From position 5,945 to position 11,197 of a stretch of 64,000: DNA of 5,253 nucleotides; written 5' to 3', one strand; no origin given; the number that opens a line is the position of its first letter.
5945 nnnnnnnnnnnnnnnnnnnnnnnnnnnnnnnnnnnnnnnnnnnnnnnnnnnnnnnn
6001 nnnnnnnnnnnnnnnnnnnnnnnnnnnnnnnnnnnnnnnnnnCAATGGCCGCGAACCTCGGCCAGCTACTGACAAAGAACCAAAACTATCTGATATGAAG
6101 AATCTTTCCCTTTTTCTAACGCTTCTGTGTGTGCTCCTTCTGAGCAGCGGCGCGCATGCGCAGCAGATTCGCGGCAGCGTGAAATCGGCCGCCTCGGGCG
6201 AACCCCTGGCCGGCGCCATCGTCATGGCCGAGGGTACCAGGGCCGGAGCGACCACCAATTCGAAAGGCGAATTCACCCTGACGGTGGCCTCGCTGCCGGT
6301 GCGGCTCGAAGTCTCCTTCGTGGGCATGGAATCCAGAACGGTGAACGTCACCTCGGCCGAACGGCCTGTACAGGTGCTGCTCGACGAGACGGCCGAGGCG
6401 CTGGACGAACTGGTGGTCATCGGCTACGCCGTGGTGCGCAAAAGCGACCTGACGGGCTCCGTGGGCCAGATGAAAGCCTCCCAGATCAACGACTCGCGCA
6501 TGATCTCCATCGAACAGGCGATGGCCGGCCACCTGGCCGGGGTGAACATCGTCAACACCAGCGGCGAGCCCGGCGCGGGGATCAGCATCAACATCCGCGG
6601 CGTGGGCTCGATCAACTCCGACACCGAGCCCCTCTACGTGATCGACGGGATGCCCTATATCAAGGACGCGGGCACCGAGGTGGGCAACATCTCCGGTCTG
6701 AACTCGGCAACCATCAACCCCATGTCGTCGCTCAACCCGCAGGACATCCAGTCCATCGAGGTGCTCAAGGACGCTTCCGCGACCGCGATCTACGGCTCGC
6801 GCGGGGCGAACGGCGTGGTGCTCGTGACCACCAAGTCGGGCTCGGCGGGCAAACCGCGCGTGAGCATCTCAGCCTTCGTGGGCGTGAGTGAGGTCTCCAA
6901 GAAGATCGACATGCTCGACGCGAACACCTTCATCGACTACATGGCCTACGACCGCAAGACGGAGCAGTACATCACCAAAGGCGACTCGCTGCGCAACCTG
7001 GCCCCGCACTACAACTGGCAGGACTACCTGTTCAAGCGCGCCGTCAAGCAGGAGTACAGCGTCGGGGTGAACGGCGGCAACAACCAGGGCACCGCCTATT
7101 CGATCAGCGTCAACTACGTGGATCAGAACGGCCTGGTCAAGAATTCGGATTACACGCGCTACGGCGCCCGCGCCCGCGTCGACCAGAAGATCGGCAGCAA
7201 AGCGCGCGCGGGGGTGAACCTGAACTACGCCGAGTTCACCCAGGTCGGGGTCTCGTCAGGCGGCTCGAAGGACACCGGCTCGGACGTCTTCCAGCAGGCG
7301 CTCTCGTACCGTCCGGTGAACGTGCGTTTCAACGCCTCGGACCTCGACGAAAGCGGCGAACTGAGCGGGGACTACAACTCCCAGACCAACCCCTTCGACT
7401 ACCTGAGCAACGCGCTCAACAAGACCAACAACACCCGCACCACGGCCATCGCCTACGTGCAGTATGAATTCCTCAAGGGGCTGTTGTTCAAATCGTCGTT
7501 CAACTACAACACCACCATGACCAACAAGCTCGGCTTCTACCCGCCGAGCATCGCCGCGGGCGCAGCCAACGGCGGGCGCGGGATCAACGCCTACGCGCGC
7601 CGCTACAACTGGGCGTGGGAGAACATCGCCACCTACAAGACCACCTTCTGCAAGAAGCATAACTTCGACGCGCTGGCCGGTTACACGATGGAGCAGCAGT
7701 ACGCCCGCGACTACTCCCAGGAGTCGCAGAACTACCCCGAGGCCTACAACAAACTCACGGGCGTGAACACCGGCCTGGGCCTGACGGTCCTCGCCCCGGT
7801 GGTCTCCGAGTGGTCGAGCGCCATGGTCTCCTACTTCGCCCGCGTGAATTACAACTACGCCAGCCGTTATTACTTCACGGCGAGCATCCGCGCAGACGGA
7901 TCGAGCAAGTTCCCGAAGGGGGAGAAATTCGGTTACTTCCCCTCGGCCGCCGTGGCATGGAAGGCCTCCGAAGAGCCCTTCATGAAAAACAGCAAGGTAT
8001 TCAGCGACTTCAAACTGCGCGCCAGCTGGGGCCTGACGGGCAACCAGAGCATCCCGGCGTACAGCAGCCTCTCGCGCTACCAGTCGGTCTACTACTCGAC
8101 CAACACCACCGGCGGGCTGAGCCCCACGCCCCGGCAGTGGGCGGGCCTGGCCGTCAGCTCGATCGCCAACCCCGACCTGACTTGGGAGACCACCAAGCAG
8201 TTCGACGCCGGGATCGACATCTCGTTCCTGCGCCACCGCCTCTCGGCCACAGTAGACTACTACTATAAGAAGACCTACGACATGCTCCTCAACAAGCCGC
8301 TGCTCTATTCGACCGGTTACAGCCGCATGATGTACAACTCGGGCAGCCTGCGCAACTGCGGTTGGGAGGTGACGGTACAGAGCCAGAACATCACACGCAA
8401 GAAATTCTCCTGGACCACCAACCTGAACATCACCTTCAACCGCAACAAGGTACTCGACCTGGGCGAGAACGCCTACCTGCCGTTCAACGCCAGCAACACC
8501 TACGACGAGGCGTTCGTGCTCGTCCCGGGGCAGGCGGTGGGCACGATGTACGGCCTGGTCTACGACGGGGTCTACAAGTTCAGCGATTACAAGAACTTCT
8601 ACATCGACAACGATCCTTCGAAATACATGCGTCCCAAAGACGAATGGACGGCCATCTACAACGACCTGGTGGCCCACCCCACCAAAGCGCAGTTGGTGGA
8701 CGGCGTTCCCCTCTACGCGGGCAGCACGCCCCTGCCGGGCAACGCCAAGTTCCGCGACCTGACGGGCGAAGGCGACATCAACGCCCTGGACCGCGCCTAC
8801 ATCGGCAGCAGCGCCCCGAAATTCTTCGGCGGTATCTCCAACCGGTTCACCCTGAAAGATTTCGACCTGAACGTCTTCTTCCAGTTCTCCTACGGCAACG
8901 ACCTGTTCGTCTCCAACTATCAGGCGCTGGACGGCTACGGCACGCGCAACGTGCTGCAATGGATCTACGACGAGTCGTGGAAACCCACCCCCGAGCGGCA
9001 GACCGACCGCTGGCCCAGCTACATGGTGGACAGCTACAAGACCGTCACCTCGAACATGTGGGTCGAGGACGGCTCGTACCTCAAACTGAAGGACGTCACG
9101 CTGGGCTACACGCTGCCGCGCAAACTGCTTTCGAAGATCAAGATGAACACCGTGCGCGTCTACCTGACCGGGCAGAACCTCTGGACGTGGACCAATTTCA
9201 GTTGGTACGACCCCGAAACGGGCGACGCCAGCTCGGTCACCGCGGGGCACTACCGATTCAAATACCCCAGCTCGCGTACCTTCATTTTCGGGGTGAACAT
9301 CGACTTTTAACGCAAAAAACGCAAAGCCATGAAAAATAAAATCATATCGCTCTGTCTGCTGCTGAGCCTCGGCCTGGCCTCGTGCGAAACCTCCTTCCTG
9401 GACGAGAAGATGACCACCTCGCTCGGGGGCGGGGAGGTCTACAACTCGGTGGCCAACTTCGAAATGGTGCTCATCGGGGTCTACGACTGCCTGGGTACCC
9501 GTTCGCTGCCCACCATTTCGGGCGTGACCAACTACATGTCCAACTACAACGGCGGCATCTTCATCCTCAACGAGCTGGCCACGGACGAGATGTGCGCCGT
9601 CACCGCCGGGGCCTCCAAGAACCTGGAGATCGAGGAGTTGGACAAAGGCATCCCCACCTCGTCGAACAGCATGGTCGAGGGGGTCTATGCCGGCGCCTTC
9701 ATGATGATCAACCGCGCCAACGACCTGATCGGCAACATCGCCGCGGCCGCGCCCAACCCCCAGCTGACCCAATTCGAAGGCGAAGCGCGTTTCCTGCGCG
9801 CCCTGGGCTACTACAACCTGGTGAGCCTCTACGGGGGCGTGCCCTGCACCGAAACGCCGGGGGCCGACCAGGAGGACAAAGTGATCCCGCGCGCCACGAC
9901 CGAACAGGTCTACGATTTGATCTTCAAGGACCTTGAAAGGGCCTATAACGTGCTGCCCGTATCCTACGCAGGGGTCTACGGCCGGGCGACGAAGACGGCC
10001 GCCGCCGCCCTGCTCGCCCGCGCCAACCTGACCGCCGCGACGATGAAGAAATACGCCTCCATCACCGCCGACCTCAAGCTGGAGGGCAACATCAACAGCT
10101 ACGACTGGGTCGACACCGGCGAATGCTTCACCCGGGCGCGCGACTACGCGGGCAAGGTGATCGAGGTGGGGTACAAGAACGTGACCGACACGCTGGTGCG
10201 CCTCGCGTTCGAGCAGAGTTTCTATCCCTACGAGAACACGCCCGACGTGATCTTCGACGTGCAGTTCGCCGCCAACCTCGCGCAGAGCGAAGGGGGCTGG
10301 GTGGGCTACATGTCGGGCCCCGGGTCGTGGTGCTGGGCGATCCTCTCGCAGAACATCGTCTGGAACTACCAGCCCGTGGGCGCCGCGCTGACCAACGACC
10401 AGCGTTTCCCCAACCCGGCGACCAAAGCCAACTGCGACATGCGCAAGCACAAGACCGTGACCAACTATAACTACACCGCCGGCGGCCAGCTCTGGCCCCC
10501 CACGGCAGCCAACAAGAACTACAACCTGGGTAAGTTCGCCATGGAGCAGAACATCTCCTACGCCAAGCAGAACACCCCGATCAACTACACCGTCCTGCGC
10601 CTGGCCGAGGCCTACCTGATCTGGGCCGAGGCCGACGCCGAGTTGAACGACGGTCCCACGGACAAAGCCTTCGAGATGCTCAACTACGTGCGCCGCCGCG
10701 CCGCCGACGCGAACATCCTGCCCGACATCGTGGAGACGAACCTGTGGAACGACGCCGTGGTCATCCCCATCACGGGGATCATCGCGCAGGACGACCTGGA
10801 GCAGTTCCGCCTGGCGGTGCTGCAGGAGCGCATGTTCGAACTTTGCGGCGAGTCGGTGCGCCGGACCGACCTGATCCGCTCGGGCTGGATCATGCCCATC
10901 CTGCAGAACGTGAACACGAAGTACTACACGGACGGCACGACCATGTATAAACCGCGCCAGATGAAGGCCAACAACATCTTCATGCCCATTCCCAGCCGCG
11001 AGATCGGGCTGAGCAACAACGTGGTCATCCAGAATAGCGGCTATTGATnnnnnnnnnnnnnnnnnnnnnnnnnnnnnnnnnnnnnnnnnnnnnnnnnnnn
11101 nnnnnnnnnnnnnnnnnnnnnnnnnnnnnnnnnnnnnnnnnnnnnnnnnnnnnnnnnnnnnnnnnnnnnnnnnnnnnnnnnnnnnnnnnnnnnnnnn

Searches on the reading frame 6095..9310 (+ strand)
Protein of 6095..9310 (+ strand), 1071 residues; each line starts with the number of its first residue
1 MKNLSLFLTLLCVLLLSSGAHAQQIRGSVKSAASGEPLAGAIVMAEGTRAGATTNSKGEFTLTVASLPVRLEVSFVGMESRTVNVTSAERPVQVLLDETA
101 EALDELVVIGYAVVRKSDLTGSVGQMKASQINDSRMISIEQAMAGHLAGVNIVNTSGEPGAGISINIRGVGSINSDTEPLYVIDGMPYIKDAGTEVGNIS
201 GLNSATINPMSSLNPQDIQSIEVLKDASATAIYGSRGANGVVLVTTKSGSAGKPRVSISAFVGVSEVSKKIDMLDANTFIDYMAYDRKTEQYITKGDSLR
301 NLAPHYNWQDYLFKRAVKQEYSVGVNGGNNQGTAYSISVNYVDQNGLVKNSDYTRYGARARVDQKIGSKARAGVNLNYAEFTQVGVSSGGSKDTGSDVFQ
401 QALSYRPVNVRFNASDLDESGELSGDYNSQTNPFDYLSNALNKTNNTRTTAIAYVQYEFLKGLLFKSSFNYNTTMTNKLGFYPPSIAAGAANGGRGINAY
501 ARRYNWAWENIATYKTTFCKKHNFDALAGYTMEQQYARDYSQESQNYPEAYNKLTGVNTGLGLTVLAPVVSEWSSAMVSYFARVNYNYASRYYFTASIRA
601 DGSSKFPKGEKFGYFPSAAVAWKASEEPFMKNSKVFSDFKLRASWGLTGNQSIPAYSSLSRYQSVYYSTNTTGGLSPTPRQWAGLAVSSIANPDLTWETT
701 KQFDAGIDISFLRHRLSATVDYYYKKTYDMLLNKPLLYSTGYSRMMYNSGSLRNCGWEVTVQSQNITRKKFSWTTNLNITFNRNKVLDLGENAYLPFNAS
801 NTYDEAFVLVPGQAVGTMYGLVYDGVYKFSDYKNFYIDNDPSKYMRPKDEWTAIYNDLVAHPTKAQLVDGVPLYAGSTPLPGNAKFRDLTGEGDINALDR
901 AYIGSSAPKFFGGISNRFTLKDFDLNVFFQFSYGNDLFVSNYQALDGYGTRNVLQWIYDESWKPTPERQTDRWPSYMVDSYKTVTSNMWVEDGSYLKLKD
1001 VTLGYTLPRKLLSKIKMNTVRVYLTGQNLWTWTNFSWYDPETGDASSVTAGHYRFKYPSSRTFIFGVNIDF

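Call 27: search_protein_families(library=pfam, proteins=[window:6095-9310:+], max_evalue=0.001)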
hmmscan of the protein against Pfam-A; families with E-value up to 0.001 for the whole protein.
window:6095-9310:+ (1071 aa): 4 families
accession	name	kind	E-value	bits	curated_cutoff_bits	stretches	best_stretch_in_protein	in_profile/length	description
PF07715.20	Plug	-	4.9e-18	66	23.9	1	116-241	2-107/107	TonB-dependent Receptor Plug Domain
PF13715.12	CarbopepD_reg_2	-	3.2e-17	62.8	32.2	1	25-108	1-88/88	CarboxypepD_reg-like domain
PF13620.12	CarboxypepD_reg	-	1e-12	48.7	32.3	1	24-87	1-69/82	Carboxypeptidase regulatory-like domain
PF23591.1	CILP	-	0.00043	20.7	27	1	24-85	6-66/90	Cartilage intermediate layer protein 1-like domain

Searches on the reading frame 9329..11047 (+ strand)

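Call 27: search_protein_families(library=pfam, proteins=[window:9329-11047:+], max_evalue=0.001)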
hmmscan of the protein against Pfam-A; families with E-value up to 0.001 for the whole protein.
window:9329-11047:+ (572 aa): 3 families
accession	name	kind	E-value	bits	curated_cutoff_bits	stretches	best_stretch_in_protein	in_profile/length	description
PF07980.17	SusD_RagB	-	1.8e-27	97.2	23.1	1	306-572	2-297/297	SusD family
PF14322.12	SusD-like_3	-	1.5e-23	84.5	27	1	92-232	50-189/191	Starch-binding associating with outer membrane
PF12771.13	SusD-like_2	-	3.2e-05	23.4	27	1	113-209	58-150/415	Starch-binding associating with outer membrane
